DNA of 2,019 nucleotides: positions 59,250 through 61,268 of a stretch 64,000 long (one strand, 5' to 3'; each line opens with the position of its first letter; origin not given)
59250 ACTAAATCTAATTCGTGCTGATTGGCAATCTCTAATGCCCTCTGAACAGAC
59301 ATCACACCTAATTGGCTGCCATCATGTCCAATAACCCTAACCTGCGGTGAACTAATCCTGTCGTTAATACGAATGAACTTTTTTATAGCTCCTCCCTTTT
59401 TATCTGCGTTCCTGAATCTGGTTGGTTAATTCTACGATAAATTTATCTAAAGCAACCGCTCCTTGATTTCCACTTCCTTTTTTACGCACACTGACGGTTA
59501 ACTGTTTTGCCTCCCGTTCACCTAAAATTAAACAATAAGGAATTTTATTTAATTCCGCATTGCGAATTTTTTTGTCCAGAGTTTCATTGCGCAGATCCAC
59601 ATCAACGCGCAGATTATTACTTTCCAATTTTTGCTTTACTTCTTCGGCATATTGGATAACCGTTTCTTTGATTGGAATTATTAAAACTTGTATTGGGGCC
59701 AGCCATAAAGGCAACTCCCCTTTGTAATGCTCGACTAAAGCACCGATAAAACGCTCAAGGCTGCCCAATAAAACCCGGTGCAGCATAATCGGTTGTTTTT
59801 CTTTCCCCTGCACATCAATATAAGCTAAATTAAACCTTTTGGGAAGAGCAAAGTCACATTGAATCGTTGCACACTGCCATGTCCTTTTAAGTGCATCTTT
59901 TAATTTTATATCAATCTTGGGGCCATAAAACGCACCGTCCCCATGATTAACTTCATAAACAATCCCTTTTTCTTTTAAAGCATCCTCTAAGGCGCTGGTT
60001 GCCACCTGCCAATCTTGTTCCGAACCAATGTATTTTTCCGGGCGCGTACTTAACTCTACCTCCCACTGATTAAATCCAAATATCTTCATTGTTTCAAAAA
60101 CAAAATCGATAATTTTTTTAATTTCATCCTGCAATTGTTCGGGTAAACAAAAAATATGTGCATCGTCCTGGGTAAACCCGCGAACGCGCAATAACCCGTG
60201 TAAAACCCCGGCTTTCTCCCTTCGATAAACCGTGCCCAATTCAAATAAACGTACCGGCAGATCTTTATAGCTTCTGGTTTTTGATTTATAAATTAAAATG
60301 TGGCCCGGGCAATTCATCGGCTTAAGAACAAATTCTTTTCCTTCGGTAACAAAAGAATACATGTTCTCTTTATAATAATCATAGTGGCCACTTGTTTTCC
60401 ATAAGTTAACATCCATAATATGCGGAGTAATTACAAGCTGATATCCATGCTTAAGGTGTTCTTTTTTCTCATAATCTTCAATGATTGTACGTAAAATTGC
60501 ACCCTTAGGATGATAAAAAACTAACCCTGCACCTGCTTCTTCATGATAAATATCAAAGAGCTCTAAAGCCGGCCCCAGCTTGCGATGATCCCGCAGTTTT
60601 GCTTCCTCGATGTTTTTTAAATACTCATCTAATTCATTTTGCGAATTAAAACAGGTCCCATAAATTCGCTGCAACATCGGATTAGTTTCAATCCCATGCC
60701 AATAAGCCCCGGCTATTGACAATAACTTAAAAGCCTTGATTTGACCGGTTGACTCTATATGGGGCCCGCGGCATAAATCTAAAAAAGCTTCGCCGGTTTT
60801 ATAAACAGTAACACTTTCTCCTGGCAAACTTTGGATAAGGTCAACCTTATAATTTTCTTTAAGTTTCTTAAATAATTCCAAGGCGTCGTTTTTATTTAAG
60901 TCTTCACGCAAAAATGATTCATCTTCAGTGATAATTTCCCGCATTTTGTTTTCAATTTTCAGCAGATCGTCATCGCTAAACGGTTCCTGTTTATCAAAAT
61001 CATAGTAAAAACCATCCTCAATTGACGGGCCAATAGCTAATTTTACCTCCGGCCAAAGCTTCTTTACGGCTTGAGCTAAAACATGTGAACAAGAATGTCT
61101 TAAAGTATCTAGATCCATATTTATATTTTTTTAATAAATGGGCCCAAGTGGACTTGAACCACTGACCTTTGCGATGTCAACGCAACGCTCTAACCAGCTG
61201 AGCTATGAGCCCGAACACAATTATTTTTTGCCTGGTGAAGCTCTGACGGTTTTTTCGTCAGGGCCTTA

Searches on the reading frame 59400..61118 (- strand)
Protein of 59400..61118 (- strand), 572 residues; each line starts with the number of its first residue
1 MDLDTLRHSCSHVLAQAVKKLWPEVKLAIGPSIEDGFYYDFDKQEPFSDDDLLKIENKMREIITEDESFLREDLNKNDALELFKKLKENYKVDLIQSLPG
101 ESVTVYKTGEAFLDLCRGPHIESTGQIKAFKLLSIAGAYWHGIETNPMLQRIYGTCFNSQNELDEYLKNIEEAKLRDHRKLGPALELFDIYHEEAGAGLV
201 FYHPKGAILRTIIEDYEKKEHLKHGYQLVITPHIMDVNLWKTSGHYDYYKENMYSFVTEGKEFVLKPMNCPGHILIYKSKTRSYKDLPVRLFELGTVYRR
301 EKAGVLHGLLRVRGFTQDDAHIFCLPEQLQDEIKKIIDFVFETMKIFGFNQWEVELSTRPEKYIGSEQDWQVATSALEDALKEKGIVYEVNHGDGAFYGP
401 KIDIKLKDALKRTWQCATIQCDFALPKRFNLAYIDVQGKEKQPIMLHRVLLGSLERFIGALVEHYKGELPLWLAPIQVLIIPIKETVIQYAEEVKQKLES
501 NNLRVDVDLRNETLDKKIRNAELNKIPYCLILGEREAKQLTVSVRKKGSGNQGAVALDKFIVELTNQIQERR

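Call 46: search_protein_families(library=ncbifam, proteins=[window:59400-61118:-], max_evalue=1e-10)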
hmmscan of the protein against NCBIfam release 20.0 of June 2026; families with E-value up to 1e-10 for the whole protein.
window:59400-61118:- (572 aa): 10 families
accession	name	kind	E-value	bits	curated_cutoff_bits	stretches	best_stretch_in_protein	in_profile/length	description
TIGR00418.1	thrS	equivalog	8.2e-226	751.3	383.65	1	7-567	1-564/565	threonine--tRNA ligase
NF003068.0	PRK03991.1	equivalog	1.6e-75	254.7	484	1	169-569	190-593/613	threonine--tRNA ligase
NF006625.0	PRK09194.1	equivalog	2.3e-26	92.8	558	1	194-326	34-166/559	proline--tRNA ligase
NF008979.1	PRK12325.1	exception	5.7e-24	84.8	550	1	195-336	35-177/437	proline--tRNA ligase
TIGR00442.1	hisS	equivalog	2.8e-23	82.6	286.75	0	203-360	10-163/406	histidine--tRNA ligase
TIGR00408.1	proS_fam_I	equivalog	6.5e-23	81.4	437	1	395-569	202-382/475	proline--tRNA ligase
TIGR00409.1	proS_fam_II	equivalog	1.5e-22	80.2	306.7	1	195-333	35-174/568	proline--tRNA ligase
NF011500.0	PRK14938.1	equivalog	1.1e-19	70.7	362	1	466-565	265-364/387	Ser-tRNA(Thr) hydrolase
TIGR00389.1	glyS_dimeric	equivalog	3e-17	62.4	243.3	0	468-564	464-561/565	glycine--tRNA ligase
NF003211.1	PRK04173.1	equivalog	1.4e-16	60.5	312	0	469-559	358-449/454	glycine--tRNA ligase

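Call 47: find_homologous_proteins(query=window:59400-61118:-, max_evalue=1e-50)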
Query window:59400-61118:- (572 aa): 8000 proteins with E <= 1e-50 among 8000 candidates; the best 120 are listed.
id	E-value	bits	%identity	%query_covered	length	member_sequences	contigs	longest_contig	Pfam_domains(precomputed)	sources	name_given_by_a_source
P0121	0.0e+0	1313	100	100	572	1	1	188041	PF03129.26,PF00587.31,PF07973.20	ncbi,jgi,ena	ncbi:MAG: threonine--tRNA ligase [Candidatus Omnitrophota bacterium]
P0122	0.0e+0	1172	87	100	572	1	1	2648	PF03129.26,PF00587.31,PF07973.20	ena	-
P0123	0.0e+0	1145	85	100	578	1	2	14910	PF03129.26,PF00587.31,PF07973.20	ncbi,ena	-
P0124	0.0e+0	1140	84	100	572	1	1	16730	PF03129.26,PF00587.31,PF07973.20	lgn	-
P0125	0.0e+0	1137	86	98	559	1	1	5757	PF03129.26,PF00587.31,PF07973.20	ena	-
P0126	0.0e+0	1134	86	98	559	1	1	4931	PF03129.26,PF00587.31,PF07973.20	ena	-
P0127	0.0e+0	1132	83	100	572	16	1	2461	PF03129.26,PF00587.31,PF07973.20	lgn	-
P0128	0.0e+0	1125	83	100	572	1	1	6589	PF03129.26,PF00587.31,PF07973.20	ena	-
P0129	0.0e+0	1124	83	100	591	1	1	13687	PF03129.26,PF00587.31,PF07973.20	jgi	-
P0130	0.0e+0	1124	83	100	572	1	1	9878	PF03129.26,PF00587.31,PF07973.20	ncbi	-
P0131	0.0e+0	1122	83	100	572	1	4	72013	PF03129.26,PF00587.31,PF07973.20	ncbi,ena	-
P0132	0.0e+0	1121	83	100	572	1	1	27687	PF03129.26,PF00587.31,PF07973.20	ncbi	-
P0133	0.0e+0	1121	83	100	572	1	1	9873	PF03129.26,PF00587.31,PF07973.20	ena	-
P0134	0.0e+0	1121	82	100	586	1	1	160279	PF03129.26,PF00587.31,PF07973.20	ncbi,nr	ncbi:MAG: threonine--tRNA ligase [Candidatus Omnitrophica bacterium]|nr:threonine--tRNA ligase [Cand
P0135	0.0e+0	1121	83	100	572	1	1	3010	PF03129.26,PF00587.31,PF07973.20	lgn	-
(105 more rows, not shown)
